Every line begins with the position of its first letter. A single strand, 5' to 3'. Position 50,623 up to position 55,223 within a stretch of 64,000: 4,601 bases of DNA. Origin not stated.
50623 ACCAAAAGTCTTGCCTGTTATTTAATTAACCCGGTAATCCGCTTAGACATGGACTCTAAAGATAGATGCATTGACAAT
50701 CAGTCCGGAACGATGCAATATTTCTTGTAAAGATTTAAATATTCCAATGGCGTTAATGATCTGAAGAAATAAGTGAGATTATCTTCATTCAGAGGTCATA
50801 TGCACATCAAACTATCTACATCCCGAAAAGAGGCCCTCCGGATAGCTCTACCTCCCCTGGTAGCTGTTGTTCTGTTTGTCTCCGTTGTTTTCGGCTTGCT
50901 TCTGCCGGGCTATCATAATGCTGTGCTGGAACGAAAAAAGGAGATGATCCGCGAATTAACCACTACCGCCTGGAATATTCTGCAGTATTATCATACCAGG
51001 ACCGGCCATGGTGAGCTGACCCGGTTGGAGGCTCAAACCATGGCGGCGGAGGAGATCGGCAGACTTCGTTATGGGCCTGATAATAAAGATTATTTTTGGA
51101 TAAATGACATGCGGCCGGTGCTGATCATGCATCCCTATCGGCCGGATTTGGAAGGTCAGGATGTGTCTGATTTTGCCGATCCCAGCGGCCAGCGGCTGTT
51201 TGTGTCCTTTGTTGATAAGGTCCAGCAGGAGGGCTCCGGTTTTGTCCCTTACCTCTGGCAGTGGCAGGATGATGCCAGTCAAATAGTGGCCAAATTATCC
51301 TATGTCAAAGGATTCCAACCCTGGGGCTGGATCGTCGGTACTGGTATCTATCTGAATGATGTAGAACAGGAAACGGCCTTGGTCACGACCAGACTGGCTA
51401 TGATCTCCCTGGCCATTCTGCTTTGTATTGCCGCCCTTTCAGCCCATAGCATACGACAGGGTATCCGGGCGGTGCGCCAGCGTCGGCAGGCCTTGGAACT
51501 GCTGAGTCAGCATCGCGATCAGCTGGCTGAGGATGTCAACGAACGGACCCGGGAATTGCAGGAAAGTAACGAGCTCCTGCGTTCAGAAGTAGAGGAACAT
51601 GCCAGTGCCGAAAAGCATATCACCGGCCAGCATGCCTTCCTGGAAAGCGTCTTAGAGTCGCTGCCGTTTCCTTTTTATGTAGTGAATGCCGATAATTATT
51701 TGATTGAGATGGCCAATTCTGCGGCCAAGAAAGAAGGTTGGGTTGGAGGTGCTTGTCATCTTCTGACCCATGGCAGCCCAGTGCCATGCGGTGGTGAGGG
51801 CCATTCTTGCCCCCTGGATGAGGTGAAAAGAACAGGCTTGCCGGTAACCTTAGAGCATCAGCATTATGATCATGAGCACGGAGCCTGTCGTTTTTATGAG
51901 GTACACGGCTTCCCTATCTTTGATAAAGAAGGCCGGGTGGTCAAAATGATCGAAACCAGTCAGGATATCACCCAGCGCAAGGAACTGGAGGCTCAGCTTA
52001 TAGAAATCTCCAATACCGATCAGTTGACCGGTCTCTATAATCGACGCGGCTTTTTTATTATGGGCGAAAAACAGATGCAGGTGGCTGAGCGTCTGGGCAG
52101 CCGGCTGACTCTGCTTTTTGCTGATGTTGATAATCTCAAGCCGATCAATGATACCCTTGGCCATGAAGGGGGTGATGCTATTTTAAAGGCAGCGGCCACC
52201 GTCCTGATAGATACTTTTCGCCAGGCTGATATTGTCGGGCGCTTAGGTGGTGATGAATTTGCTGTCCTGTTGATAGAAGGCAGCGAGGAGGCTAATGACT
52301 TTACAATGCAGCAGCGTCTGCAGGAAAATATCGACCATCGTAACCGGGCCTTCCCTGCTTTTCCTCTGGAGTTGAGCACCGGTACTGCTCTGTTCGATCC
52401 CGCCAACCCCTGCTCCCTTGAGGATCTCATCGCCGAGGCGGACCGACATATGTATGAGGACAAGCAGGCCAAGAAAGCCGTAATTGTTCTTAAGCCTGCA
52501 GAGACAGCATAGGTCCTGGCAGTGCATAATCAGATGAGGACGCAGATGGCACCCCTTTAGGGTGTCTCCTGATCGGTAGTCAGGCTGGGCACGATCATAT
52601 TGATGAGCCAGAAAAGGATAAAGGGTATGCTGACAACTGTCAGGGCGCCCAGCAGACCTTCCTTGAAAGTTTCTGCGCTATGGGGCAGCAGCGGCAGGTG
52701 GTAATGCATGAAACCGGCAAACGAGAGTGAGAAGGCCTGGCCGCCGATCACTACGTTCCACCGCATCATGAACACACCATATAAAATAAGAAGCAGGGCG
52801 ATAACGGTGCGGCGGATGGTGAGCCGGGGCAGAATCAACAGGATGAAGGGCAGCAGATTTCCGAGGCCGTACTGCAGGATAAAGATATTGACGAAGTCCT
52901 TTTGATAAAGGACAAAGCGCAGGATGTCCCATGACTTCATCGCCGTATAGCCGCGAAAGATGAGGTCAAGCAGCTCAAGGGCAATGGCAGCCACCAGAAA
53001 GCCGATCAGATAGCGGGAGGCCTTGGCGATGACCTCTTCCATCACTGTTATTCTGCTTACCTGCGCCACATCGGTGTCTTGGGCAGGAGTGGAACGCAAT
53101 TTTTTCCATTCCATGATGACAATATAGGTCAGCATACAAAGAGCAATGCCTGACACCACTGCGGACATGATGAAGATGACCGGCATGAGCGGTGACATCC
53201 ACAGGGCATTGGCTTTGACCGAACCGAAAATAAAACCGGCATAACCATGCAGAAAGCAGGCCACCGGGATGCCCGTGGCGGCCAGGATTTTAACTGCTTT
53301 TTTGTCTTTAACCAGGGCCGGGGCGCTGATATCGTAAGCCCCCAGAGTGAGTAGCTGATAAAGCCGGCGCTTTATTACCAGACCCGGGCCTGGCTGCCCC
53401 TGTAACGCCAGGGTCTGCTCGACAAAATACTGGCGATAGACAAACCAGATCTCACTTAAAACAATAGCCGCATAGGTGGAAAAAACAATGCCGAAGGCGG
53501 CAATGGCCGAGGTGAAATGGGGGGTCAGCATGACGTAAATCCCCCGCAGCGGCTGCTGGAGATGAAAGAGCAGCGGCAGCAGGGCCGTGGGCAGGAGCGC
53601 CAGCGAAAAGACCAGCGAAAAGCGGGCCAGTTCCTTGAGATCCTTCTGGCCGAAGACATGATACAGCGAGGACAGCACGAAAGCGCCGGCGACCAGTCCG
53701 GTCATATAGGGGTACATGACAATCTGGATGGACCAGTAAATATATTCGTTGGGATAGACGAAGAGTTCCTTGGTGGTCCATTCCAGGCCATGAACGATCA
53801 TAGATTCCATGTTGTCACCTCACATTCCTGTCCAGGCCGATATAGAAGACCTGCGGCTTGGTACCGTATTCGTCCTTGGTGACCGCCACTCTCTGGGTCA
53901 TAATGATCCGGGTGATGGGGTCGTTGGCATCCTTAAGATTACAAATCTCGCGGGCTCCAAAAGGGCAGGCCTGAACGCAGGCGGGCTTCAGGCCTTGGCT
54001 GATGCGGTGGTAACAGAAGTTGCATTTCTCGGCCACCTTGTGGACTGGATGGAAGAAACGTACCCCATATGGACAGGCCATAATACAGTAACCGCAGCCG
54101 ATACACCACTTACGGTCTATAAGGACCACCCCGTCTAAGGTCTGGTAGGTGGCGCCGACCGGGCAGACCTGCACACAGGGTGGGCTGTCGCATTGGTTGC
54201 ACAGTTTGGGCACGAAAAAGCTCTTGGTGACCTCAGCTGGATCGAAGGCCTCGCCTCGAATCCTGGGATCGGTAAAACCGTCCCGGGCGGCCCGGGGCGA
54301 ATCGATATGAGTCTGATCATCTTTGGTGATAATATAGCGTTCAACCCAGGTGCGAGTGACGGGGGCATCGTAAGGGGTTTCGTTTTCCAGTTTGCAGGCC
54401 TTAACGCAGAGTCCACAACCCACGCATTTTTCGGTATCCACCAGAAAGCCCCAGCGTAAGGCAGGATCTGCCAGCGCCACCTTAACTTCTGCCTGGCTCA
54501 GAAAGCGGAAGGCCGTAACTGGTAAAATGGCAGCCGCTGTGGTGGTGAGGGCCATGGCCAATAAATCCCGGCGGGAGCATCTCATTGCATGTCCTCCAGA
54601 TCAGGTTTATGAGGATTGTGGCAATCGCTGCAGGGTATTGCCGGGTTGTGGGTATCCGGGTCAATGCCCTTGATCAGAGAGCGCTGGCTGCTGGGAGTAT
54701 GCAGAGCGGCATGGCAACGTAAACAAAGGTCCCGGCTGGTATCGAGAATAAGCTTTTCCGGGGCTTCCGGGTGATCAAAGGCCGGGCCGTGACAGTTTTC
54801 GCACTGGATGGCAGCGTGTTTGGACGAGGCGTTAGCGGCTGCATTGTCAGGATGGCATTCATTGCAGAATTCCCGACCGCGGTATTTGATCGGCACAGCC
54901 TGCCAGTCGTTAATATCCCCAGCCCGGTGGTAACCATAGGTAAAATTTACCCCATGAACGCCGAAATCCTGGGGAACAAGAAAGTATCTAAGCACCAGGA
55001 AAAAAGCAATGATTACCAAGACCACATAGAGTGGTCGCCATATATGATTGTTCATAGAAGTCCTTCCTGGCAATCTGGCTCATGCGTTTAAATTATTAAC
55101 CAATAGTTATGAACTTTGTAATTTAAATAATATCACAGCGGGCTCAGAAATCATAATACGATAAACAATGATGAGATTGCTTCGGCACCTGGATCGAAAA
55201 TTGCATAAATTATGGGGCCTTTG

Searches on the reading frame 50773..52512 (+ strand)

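Call 10: search_protein_families(library=pfam, proteins=[window:50773-52512:+], max_evalue=0.01)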
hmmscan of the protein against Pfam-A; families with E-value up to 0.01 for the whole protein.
window:50773-52512:+ (579 aa): 8 families
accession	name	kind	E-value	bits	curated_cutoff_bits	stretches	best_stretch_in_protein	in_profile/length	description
PF17200.10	sCache_2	-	6.4e-37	127.3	25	1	53-202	3-150/155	Single Cache domain 2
PF08269.17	dCache_2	-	1.1e-34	120.3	26.5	1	47-201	38-190/298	Cache domain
PF00990.26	GGDEF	-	1.7e-34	119.4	23.8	1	414-568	2-159/161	Diguanylate cyclase, GGDEF domain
PF08448.16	PAS_4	-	7.4e-11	42.7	23.1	1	294-404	1-110/110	PAS fold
PF17201.10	Cache_3-Cache_2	-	4e-08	33.3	27.7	1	115-202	217-294/299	Cache 3/Cache 2 fusion domain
PF13426.13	PAS_9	-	5.8e-05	23.8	27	1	301-401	4-103/103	PAS domain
PF11107.14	FANCF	-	0.0028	17.3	24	1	228-318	128-218/346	Fanconi anemia group F protein (FANCF)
PF14316.11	DUF4381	-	0.0054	17.5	27.2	0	211-271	25-78/145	Domain of unknown function (DUF4381)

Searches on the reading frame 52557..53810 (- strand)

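Call 10: search_protein_families(library=pfam, proteins=[window:52557-53810:-], max_evalue=0.01)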
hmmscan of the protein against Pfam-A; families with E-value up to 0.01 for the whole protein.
window:52557-53810:- (417 aa): 1 family
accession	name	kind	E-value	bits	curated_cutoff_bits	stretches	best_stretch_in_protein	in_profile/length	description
PF03916.19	NrfD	-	1.9e-34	120.2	25.8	1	22-360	7-311/313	Polysulphide reductase, NrfD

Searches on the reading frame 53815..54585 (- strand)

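Call 10: search_protein_families(library=pfam, proteins=[window:53815-54585:-], max_evalue=0.01)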
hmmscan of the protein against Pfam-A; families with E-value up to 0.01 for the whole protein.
window:53815-54585:- (256 aa): 15 families
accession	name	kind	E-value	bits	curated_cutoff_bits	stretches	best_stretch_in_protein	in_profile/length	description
PF13247.11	Fer4_11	-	4.3e-24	85.1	26.2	1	122-214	3-97/100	4Fe-4S dicluster domain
PF00037.32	Fer4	-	4.4e-17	61.5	21.1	2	155-175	2-22/24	4Fe-4S binding domain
PF12838.12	Fer4_7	-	2.6e-15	57.1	27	2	53-145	1-52/52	4Fe-4S dicluster domain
PF12797.12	Fer4_2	-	1e-14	53.8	24.5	2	45-65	1-21/22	4Fe-4S binding domain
PF12837.12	Fer4_6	-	2.1e-14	53.1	25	2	153-175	1-23/24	4Fe-4S binding domain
PF13237.11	Fer4_10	-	3.2e-12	46.6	25.5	3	125-172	5-53/53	4Fe-4S dicluster domain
PF13187.11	Fer4_9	-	2.5e-10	40.7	27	3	129-174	2-50/52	4Fe-4S dicluster domain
PF12798.12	Fer4_3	-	3.5e-09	37.2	27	0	161-174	1-14/15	4Fe-4S binding domain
PF25160.1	LdpA_Fe-S-bd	-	2.6e-08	33.9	27.6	1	132-174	5-41/49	LdpA Fe-S cluster-binding domain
PF12800.12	Fer4_4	-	3.7e-08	33.4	24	2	51-65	1-15/17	4Fe-4S binding domain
PF13183.11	Fer4_8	-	6.5e-07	30.2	27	1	52-144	3-67/68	4Fe-4S dicluster domain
PF14697.11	Fer4_21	-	7.1e-07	29.7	35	1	49-65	3-19/59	4Fe-4S dicluster domain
PF13534.11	Fer4_17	-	8.7e-06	26.6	22.2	0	53-73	1-21/61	4Fe-4S dicluster domain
PF13484.11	Fer4_16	-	4.9e-05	24.5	30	0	159-173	51-65/66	4Fe-4S double cluster binding domain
PF13459.11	Fer4_15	-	0.00013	23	22.4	1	49-78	3-33/66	4Fe-4S single cluster domain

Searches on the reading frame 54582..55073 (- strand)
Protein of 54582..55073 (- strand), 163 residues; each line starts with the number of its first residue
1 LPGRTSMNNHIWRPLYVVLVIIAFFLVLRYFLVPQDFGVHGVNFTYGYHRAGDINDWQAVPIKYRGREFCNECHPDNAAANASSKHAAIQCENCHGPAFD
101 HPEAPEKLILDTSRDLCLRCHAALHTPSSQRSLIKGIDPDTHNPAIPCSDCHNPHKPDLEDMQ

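Call 10: search_protein_families(library=pfam, proteins=[window:54582-55073:-], max_evalue=0.01)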
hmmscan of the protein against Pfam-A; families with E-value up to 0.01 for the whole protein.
window:54582-55073:- (163 aa): 5 families
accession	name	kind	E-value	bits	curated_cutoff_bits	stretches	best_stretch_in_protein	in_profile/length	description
PF09699.15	Paired_CXXCH_1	-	2.8e-08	33.7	20.6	1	90-123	8-38/41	Doubled CXXCH motif (Paired_CXXCH_1)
PF14537.11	Cytochrom_c3_2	-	2.7e-07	31.4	25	1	86-157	4-69/79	Cytochrome c3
PF14522.11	Cytochrome_C7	-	6.6e-05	23.1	24.8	0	113-156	12-52/67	Cytochrome c7 and related cytochrome c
PF22113.1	Mtrc-MtrF_II-IV_dom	-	0.0032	17.4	30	0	113-155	119-166/176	Outer membrane cytochrome MtrC/MtrF-like, domains II/IV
PF02085.21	Cytochrom_CIII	-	0.0052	17.6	22.9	1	84-156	26-86/101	Class III cytochrome C family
